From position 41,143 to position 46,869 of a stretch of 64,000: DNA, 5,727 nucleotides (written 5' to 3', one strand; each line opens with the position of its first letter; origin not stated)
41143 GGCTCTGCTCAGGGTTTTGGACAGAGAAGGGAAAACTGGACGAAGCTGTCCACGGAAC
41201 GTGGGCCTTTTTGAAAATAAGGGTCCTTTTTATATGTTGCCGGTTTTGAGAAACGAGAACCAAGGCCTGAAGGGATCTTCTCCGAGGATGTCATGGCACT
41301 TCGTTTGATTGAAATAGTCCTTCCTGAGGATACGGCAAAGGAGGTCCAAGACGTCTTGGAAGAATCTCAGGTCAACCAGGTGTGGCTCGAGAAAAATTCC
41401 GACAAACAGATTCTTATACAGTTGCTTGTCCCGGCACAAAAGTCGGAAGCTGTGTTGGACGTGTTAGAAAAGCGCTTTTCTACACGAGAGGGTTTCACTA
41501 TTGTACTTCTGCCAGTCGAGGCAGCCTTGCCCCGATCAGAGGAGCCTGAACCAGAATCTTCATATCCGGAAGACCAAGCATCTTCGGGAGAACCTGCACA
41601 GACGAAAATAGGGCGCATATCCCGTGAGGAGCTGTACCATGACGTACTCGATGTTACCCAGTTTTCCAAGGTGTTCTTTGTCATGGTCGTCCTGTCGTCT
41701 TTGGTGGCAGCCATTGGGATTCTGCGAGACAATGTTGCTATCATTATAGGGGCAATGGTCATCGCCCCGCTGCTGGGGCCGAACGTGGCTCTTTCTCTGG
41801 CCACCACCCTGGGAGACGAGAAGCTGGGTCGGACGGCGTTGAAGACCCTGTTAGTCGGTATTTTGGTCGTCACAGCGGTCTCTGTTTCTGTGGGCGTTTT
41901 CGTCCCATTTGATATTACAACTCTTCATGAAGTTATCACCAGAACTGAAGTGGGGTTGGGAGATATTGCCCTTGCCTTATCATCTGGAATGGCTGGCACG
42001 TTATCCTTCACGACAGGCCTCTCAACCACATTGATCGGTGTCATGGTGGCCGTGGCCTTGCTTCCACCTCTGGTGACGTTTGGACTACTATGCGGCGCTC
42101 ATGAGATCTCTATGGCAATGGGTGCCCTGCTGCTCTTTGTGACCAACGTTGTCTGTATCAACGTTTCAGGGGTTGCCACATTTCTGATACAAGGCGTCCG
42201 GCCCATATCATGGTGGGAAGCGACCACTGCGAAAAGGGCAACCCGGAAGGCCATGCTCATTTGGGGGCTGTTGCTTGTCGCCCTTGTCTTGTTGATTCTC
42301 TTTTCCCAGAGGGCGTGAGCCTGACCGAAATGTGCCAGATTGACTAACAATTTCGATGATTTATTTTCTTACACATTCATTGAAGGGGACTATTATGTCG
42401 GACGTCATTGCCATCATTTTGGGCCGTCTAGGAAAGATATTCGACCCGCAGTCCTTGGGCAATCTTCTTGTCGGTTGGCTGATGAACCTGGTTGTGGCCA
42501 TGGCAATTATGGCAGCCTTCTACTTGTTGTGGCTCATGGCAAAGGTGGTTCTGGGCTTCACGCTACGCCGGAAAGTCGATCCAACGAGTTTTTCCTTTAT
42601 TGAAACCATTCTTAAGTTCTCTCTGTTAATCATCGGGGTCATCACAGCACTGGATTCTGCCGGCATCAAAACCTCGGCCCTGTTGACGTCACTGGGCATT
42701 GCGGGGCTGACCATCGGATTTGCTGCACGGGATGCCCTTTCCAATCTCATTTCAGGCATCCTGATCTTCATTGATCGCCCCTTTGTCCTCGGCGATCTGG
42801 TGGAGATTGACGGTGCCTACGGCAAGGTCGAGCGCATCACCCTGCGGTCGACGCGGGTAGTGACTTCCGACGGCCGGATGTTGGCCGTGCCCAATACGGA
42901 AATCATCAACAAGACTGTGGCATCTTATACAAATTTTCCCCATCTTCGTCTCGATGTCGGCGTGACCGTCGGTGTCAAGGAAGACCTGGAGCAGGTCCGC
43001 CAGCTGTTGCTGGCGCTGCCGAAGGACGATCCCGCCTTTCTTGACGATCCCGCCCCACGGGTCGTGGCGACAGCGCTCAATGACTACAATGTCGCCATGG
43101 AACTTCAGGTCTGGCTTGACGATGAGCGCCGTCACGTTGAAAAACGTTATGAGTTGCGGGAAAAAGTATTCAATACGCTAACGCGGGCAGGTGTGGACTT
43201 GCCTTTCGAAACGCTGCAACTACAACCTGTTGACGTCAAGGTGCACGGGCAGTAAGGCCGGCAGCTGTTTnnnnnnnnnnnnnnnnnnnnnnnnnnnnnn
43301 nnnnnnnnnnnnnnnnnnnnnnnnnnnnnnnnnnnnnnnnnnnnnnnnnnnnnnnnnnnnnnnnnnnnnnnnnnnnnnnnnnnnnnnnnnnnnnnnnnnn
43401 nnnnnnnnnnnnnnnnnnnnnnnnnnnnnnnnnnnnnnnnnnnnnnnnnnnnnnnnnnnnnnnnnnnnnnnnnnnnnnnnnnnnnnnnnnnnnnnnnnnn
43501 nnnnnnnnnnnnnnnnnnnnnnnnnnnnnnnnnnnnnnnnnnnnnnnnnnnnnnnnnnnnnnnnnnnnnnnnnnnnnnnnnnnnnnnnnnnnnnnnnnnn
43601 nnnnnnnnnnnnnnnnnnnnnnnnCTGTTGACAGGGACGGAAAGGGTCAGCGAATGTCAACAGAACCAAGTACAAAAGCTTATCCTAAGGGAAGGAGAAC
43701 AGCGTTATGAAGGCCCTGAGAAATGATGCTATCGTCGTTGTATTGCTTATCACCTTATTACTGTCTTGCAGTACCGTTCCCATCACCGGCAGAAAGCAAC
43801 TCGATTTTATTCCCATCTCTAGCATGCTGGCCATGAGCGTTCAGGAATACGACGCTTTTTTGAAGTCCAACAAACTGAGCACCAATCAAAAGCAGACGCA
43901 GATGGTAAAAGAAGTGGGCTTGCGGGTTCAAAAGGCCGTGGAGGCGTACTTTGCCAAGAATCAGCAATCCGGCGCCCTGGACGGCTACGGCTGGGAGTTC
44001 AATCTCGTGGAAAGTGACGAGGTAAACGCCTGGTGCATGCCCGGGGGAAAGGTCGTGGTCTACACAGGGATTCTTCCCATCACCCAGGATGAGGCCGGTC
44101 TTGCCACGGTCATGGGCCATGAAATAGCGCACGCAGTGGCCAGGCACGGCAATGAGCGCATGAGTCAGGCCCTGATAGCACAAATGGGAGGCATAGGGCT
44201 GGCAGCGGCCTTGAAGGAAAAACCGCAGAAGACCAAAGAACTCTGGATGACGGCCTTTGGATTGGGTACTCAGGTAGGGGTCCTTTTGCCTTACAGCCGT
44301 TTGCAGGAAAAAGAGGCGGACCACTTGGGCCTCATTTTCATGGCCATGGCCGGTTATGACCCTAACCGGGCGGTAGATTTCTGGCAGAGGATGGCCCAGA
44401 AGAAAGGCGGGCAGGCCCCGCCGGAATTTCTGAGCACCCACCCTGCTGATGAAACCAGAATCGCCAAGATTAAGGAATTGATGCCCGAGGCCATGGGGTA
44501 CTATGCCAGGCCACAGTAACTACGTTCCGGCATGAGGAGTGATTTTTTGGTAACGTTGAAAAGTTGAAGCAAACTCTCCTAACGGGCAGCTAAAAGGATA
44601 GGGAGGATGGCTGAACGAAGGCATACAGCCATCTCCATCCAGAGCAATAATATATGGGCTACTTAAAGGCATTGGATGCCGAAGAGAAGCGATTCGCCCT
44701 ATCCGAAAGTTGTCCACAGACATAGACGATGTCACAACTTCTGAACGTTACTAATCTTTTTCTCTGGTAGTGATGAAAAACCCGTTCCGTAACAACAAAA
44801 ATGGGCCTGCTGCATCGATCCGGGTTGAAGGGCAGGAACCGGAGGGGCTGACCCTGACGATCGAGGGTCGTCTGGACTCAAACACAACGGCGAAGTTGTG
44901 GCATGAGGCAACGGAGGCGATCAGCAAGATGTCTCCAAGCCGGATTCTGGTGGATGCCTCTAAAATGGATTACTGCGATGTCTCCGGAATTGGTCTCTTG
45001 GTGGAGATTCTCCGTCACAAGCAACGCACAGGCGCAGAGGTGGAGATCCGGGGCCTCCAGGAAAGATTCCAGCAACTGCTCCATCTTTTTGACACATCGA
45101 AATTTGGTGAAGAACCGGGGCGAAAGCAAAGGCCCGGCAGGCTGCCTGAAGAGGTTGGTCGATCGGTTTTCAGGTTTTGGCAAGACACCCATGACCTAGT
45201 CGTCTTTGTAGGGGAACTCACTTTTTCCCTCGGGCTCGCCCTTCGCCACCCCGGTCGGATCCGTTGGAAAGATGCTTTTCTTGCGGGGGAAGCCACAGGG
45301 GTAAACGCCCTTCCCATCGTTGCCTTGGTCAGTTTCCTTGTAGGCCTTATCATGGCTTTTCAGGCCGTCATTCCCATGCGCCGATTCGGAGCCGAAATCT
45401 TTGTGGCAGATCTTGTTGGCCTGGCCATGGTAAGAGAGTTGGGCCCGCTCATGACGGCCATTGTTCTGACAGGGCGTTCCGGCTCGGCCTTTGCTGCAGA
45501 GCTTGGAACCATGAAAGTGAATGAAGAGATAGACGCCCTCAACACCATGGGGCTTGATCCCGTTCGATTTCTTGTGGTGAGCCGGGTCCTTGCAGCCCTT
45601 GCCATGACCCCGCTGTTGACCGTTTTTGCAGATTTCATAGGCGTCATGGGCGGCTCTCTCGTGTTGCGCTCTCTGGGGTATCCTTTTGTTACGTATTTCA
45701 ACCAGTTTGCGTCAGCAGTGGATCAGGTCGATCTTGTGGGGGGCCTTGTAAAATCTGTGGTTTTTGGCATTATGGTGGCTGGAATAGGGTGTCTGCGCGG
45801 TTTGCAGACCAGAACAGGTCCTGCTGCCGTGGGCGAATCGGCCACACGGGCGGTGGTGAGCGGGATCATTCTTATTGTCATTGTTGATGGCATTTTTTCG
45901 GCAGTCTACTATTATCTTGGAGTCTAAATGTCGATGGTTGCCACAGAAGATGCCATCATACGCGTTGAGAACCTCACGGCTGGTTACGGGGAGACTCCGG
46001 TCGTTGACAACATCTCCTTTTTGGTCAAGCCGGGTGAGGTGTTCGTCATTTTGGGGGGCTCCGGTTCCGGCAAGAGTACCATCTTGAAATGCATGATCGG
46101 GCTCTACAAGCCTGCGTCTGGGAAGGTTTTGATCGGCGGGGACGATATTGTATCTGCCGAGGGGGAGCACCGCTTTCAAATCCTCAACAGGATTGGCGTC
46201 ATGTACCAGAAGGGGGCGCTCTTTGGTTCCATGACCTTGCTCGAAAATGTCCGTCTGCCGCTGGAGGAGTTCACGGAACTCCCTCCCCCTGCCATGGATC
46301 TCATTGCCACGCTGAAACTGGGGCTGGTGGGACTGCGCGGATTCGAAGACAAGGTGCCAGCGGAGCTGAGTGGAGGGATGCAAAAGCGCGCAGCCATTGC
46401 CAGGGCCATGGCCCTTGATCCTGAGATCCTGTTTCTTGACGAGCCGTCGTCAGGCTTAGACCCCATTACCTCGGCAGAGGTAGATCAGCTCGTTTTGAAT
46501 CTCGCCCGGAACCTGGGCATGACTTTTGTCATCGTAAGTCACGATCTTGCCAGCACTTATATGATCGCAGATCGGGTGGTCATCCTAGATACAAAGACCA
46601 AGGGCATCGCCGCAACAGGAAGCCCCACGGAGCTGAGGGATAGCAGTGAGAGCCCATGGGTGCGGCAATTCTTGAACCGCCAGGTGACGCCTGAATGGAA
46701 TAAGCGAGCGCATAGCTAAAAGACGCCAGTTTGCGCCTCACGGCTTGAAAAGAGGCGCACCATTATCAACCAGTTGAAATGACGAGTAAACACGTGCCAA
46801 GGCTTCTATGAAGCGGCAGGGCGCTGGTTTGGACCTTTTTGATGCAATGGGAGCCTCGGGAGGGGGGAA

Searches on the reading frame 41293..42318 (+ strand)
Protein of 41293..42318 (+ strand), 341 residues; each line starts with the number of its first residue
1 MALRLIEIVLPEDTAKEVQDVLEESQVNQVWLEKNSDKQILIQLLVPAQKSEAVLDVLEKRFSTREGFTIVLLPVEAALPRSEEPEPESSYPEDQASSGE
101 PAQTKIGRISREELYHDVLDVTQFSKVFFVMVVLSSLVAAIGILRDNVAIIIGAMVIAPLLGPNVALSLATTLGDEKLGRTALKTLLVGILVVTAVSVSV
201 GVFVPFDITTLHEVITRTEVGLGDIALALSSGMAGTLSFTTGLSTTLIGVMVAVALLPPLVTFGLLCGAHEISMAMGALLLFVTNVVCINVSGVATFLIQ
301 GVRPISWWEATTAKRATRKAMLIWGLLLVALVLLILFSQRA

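Call 24: search_protein_families(library=pfam, proteins=[window:41293-42318:+], max_evalue=0.00001)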
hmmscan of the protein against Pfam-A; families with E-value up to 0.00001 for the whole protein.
window:41293-42318:+ (341 aa): 1 family
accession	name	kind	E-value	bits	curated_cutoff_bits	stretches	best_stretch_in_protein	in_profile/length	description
PF04087.19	DUF389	-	2.6e-38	131.6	23.9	1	155-291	1-137/137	Domain of unknown function (DUF389)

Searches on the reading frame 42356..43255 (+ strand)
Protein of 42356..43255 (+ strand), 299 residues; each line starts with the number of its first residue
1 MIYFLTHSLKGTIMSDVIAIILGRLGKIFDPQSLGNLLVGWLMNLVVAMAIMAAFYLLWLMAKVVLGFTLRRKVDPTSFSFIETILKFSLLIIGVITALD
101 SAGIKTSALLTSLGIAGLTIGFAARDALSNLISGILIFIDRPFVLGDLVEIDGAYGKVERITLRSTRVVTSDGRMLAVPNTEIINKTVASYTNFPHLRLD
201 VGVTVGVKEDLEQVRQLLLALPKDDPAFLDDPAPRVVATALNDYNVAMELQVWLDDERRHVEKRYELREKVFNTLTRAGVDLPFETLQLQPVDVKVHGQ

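Call 24: search_protein_families(library=pfam, proteins=[window:42356-43255:+], max_evalue=0.00001)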
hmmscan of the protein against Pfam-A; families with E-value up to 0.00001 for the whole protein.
window:42356-43255:+ (299 aa): 3 families
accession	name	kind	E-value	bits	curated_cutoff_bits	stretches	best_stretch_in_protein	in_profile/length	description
PF00924.24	MS_channel_2nd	-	6.3e-20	71.5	20.2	1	126-191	1-66/68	Mechanosensitive ion channel, beta-domain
PF21082.3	MS_channel_3rd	-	6.7e-10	39.7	21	1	199-281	3-87/88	Mechanosensitive ion channel MscS, C-terminal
PF21088.3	MS_channel_1st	-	8.8e-08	32.4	23.1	1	84-124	1-41/42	Mechanosensitive ion channel, transmembrane helices 2/3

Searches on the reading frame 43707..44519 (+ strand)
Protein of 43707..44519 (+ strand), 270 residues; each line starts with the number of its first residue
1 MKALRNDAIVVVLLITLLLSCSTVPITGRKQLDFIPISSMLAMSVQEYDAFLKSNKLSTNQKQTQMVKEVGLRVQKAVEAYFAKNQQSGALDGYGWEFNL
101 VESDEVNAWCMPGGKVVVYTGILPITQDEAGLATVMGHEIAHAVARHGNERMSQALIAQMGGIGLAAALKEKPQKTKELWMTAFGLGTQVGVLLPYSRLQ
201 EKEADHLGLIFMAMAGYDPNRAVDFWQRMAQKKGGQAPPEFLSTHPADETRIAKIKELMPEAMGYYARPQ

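Call 24: search_protein_families(library=pfam, proteins=[window:43707-44519:+], max_evalue=0.00001)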
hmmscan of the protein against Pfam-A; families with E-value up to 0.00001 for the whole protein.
window:43707-44519:+ (270 aa): 1 family
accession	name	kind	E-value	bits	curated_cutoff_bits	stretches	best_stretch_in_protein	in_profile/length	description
PF01435.24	Peptidase_M48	-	6.1e-37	127.7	20.3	1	75-257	8-184/186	Peptidase family M48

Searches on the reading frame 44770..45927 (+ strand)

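Call 24: search_protein_families(library=pfam, proteins=[window:44770-45927:+], max_evalue=0.00001)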
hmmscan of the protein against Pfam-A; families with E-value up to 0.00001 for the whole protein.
window:44770-45927:+ (385 aa): 3 families
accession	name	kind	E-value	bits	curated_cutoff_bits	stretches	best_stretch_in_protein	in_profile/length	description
PF02405.21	MlaE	-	6.5e-73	245.3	22.5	1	175-378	7-211/212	Permease MlaE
PF13466.11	STAS_2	-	6.6e-12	45.9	29.2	1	29-107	1-77/80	STAS domain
PF01740.26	STAS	-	9.9e-10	38.6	22.6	1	25-109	10-93/106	STAS domain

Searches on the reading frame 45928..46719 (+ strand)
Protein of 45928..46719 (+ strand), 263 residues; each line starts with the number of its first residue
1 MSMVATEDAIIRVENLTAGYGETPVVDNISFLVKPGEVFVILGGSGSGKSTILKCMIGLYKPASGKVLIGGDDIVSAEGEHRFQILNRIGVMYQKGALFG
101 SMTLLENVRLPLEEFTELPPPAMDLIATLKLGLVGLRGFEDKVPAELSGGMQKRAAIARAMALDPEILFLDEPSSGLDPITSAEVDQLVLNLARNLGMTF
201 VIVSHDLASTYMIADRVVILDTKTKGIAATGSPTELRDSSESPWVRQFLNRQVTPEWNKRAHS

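Call 24: search_protein_families(library=pfam, proteins=[window:45928-46719:+], max_evalue=0.00001)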
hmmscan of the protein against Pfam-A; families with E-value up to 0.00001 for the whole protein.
window:45928-46719:+ (263 aa): 2 families
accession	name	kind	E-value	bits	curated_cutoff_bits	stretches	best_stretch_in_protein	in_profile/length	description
PF00005.33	ABC_tran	-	3.7e-31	109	25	1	27-174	2-136/137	ABC transporter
PF13304.12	AAA_21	-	4e-08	34.1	27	0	144-207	235-300/304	AAA domain, putative AbiEii toxin, Type IV TA system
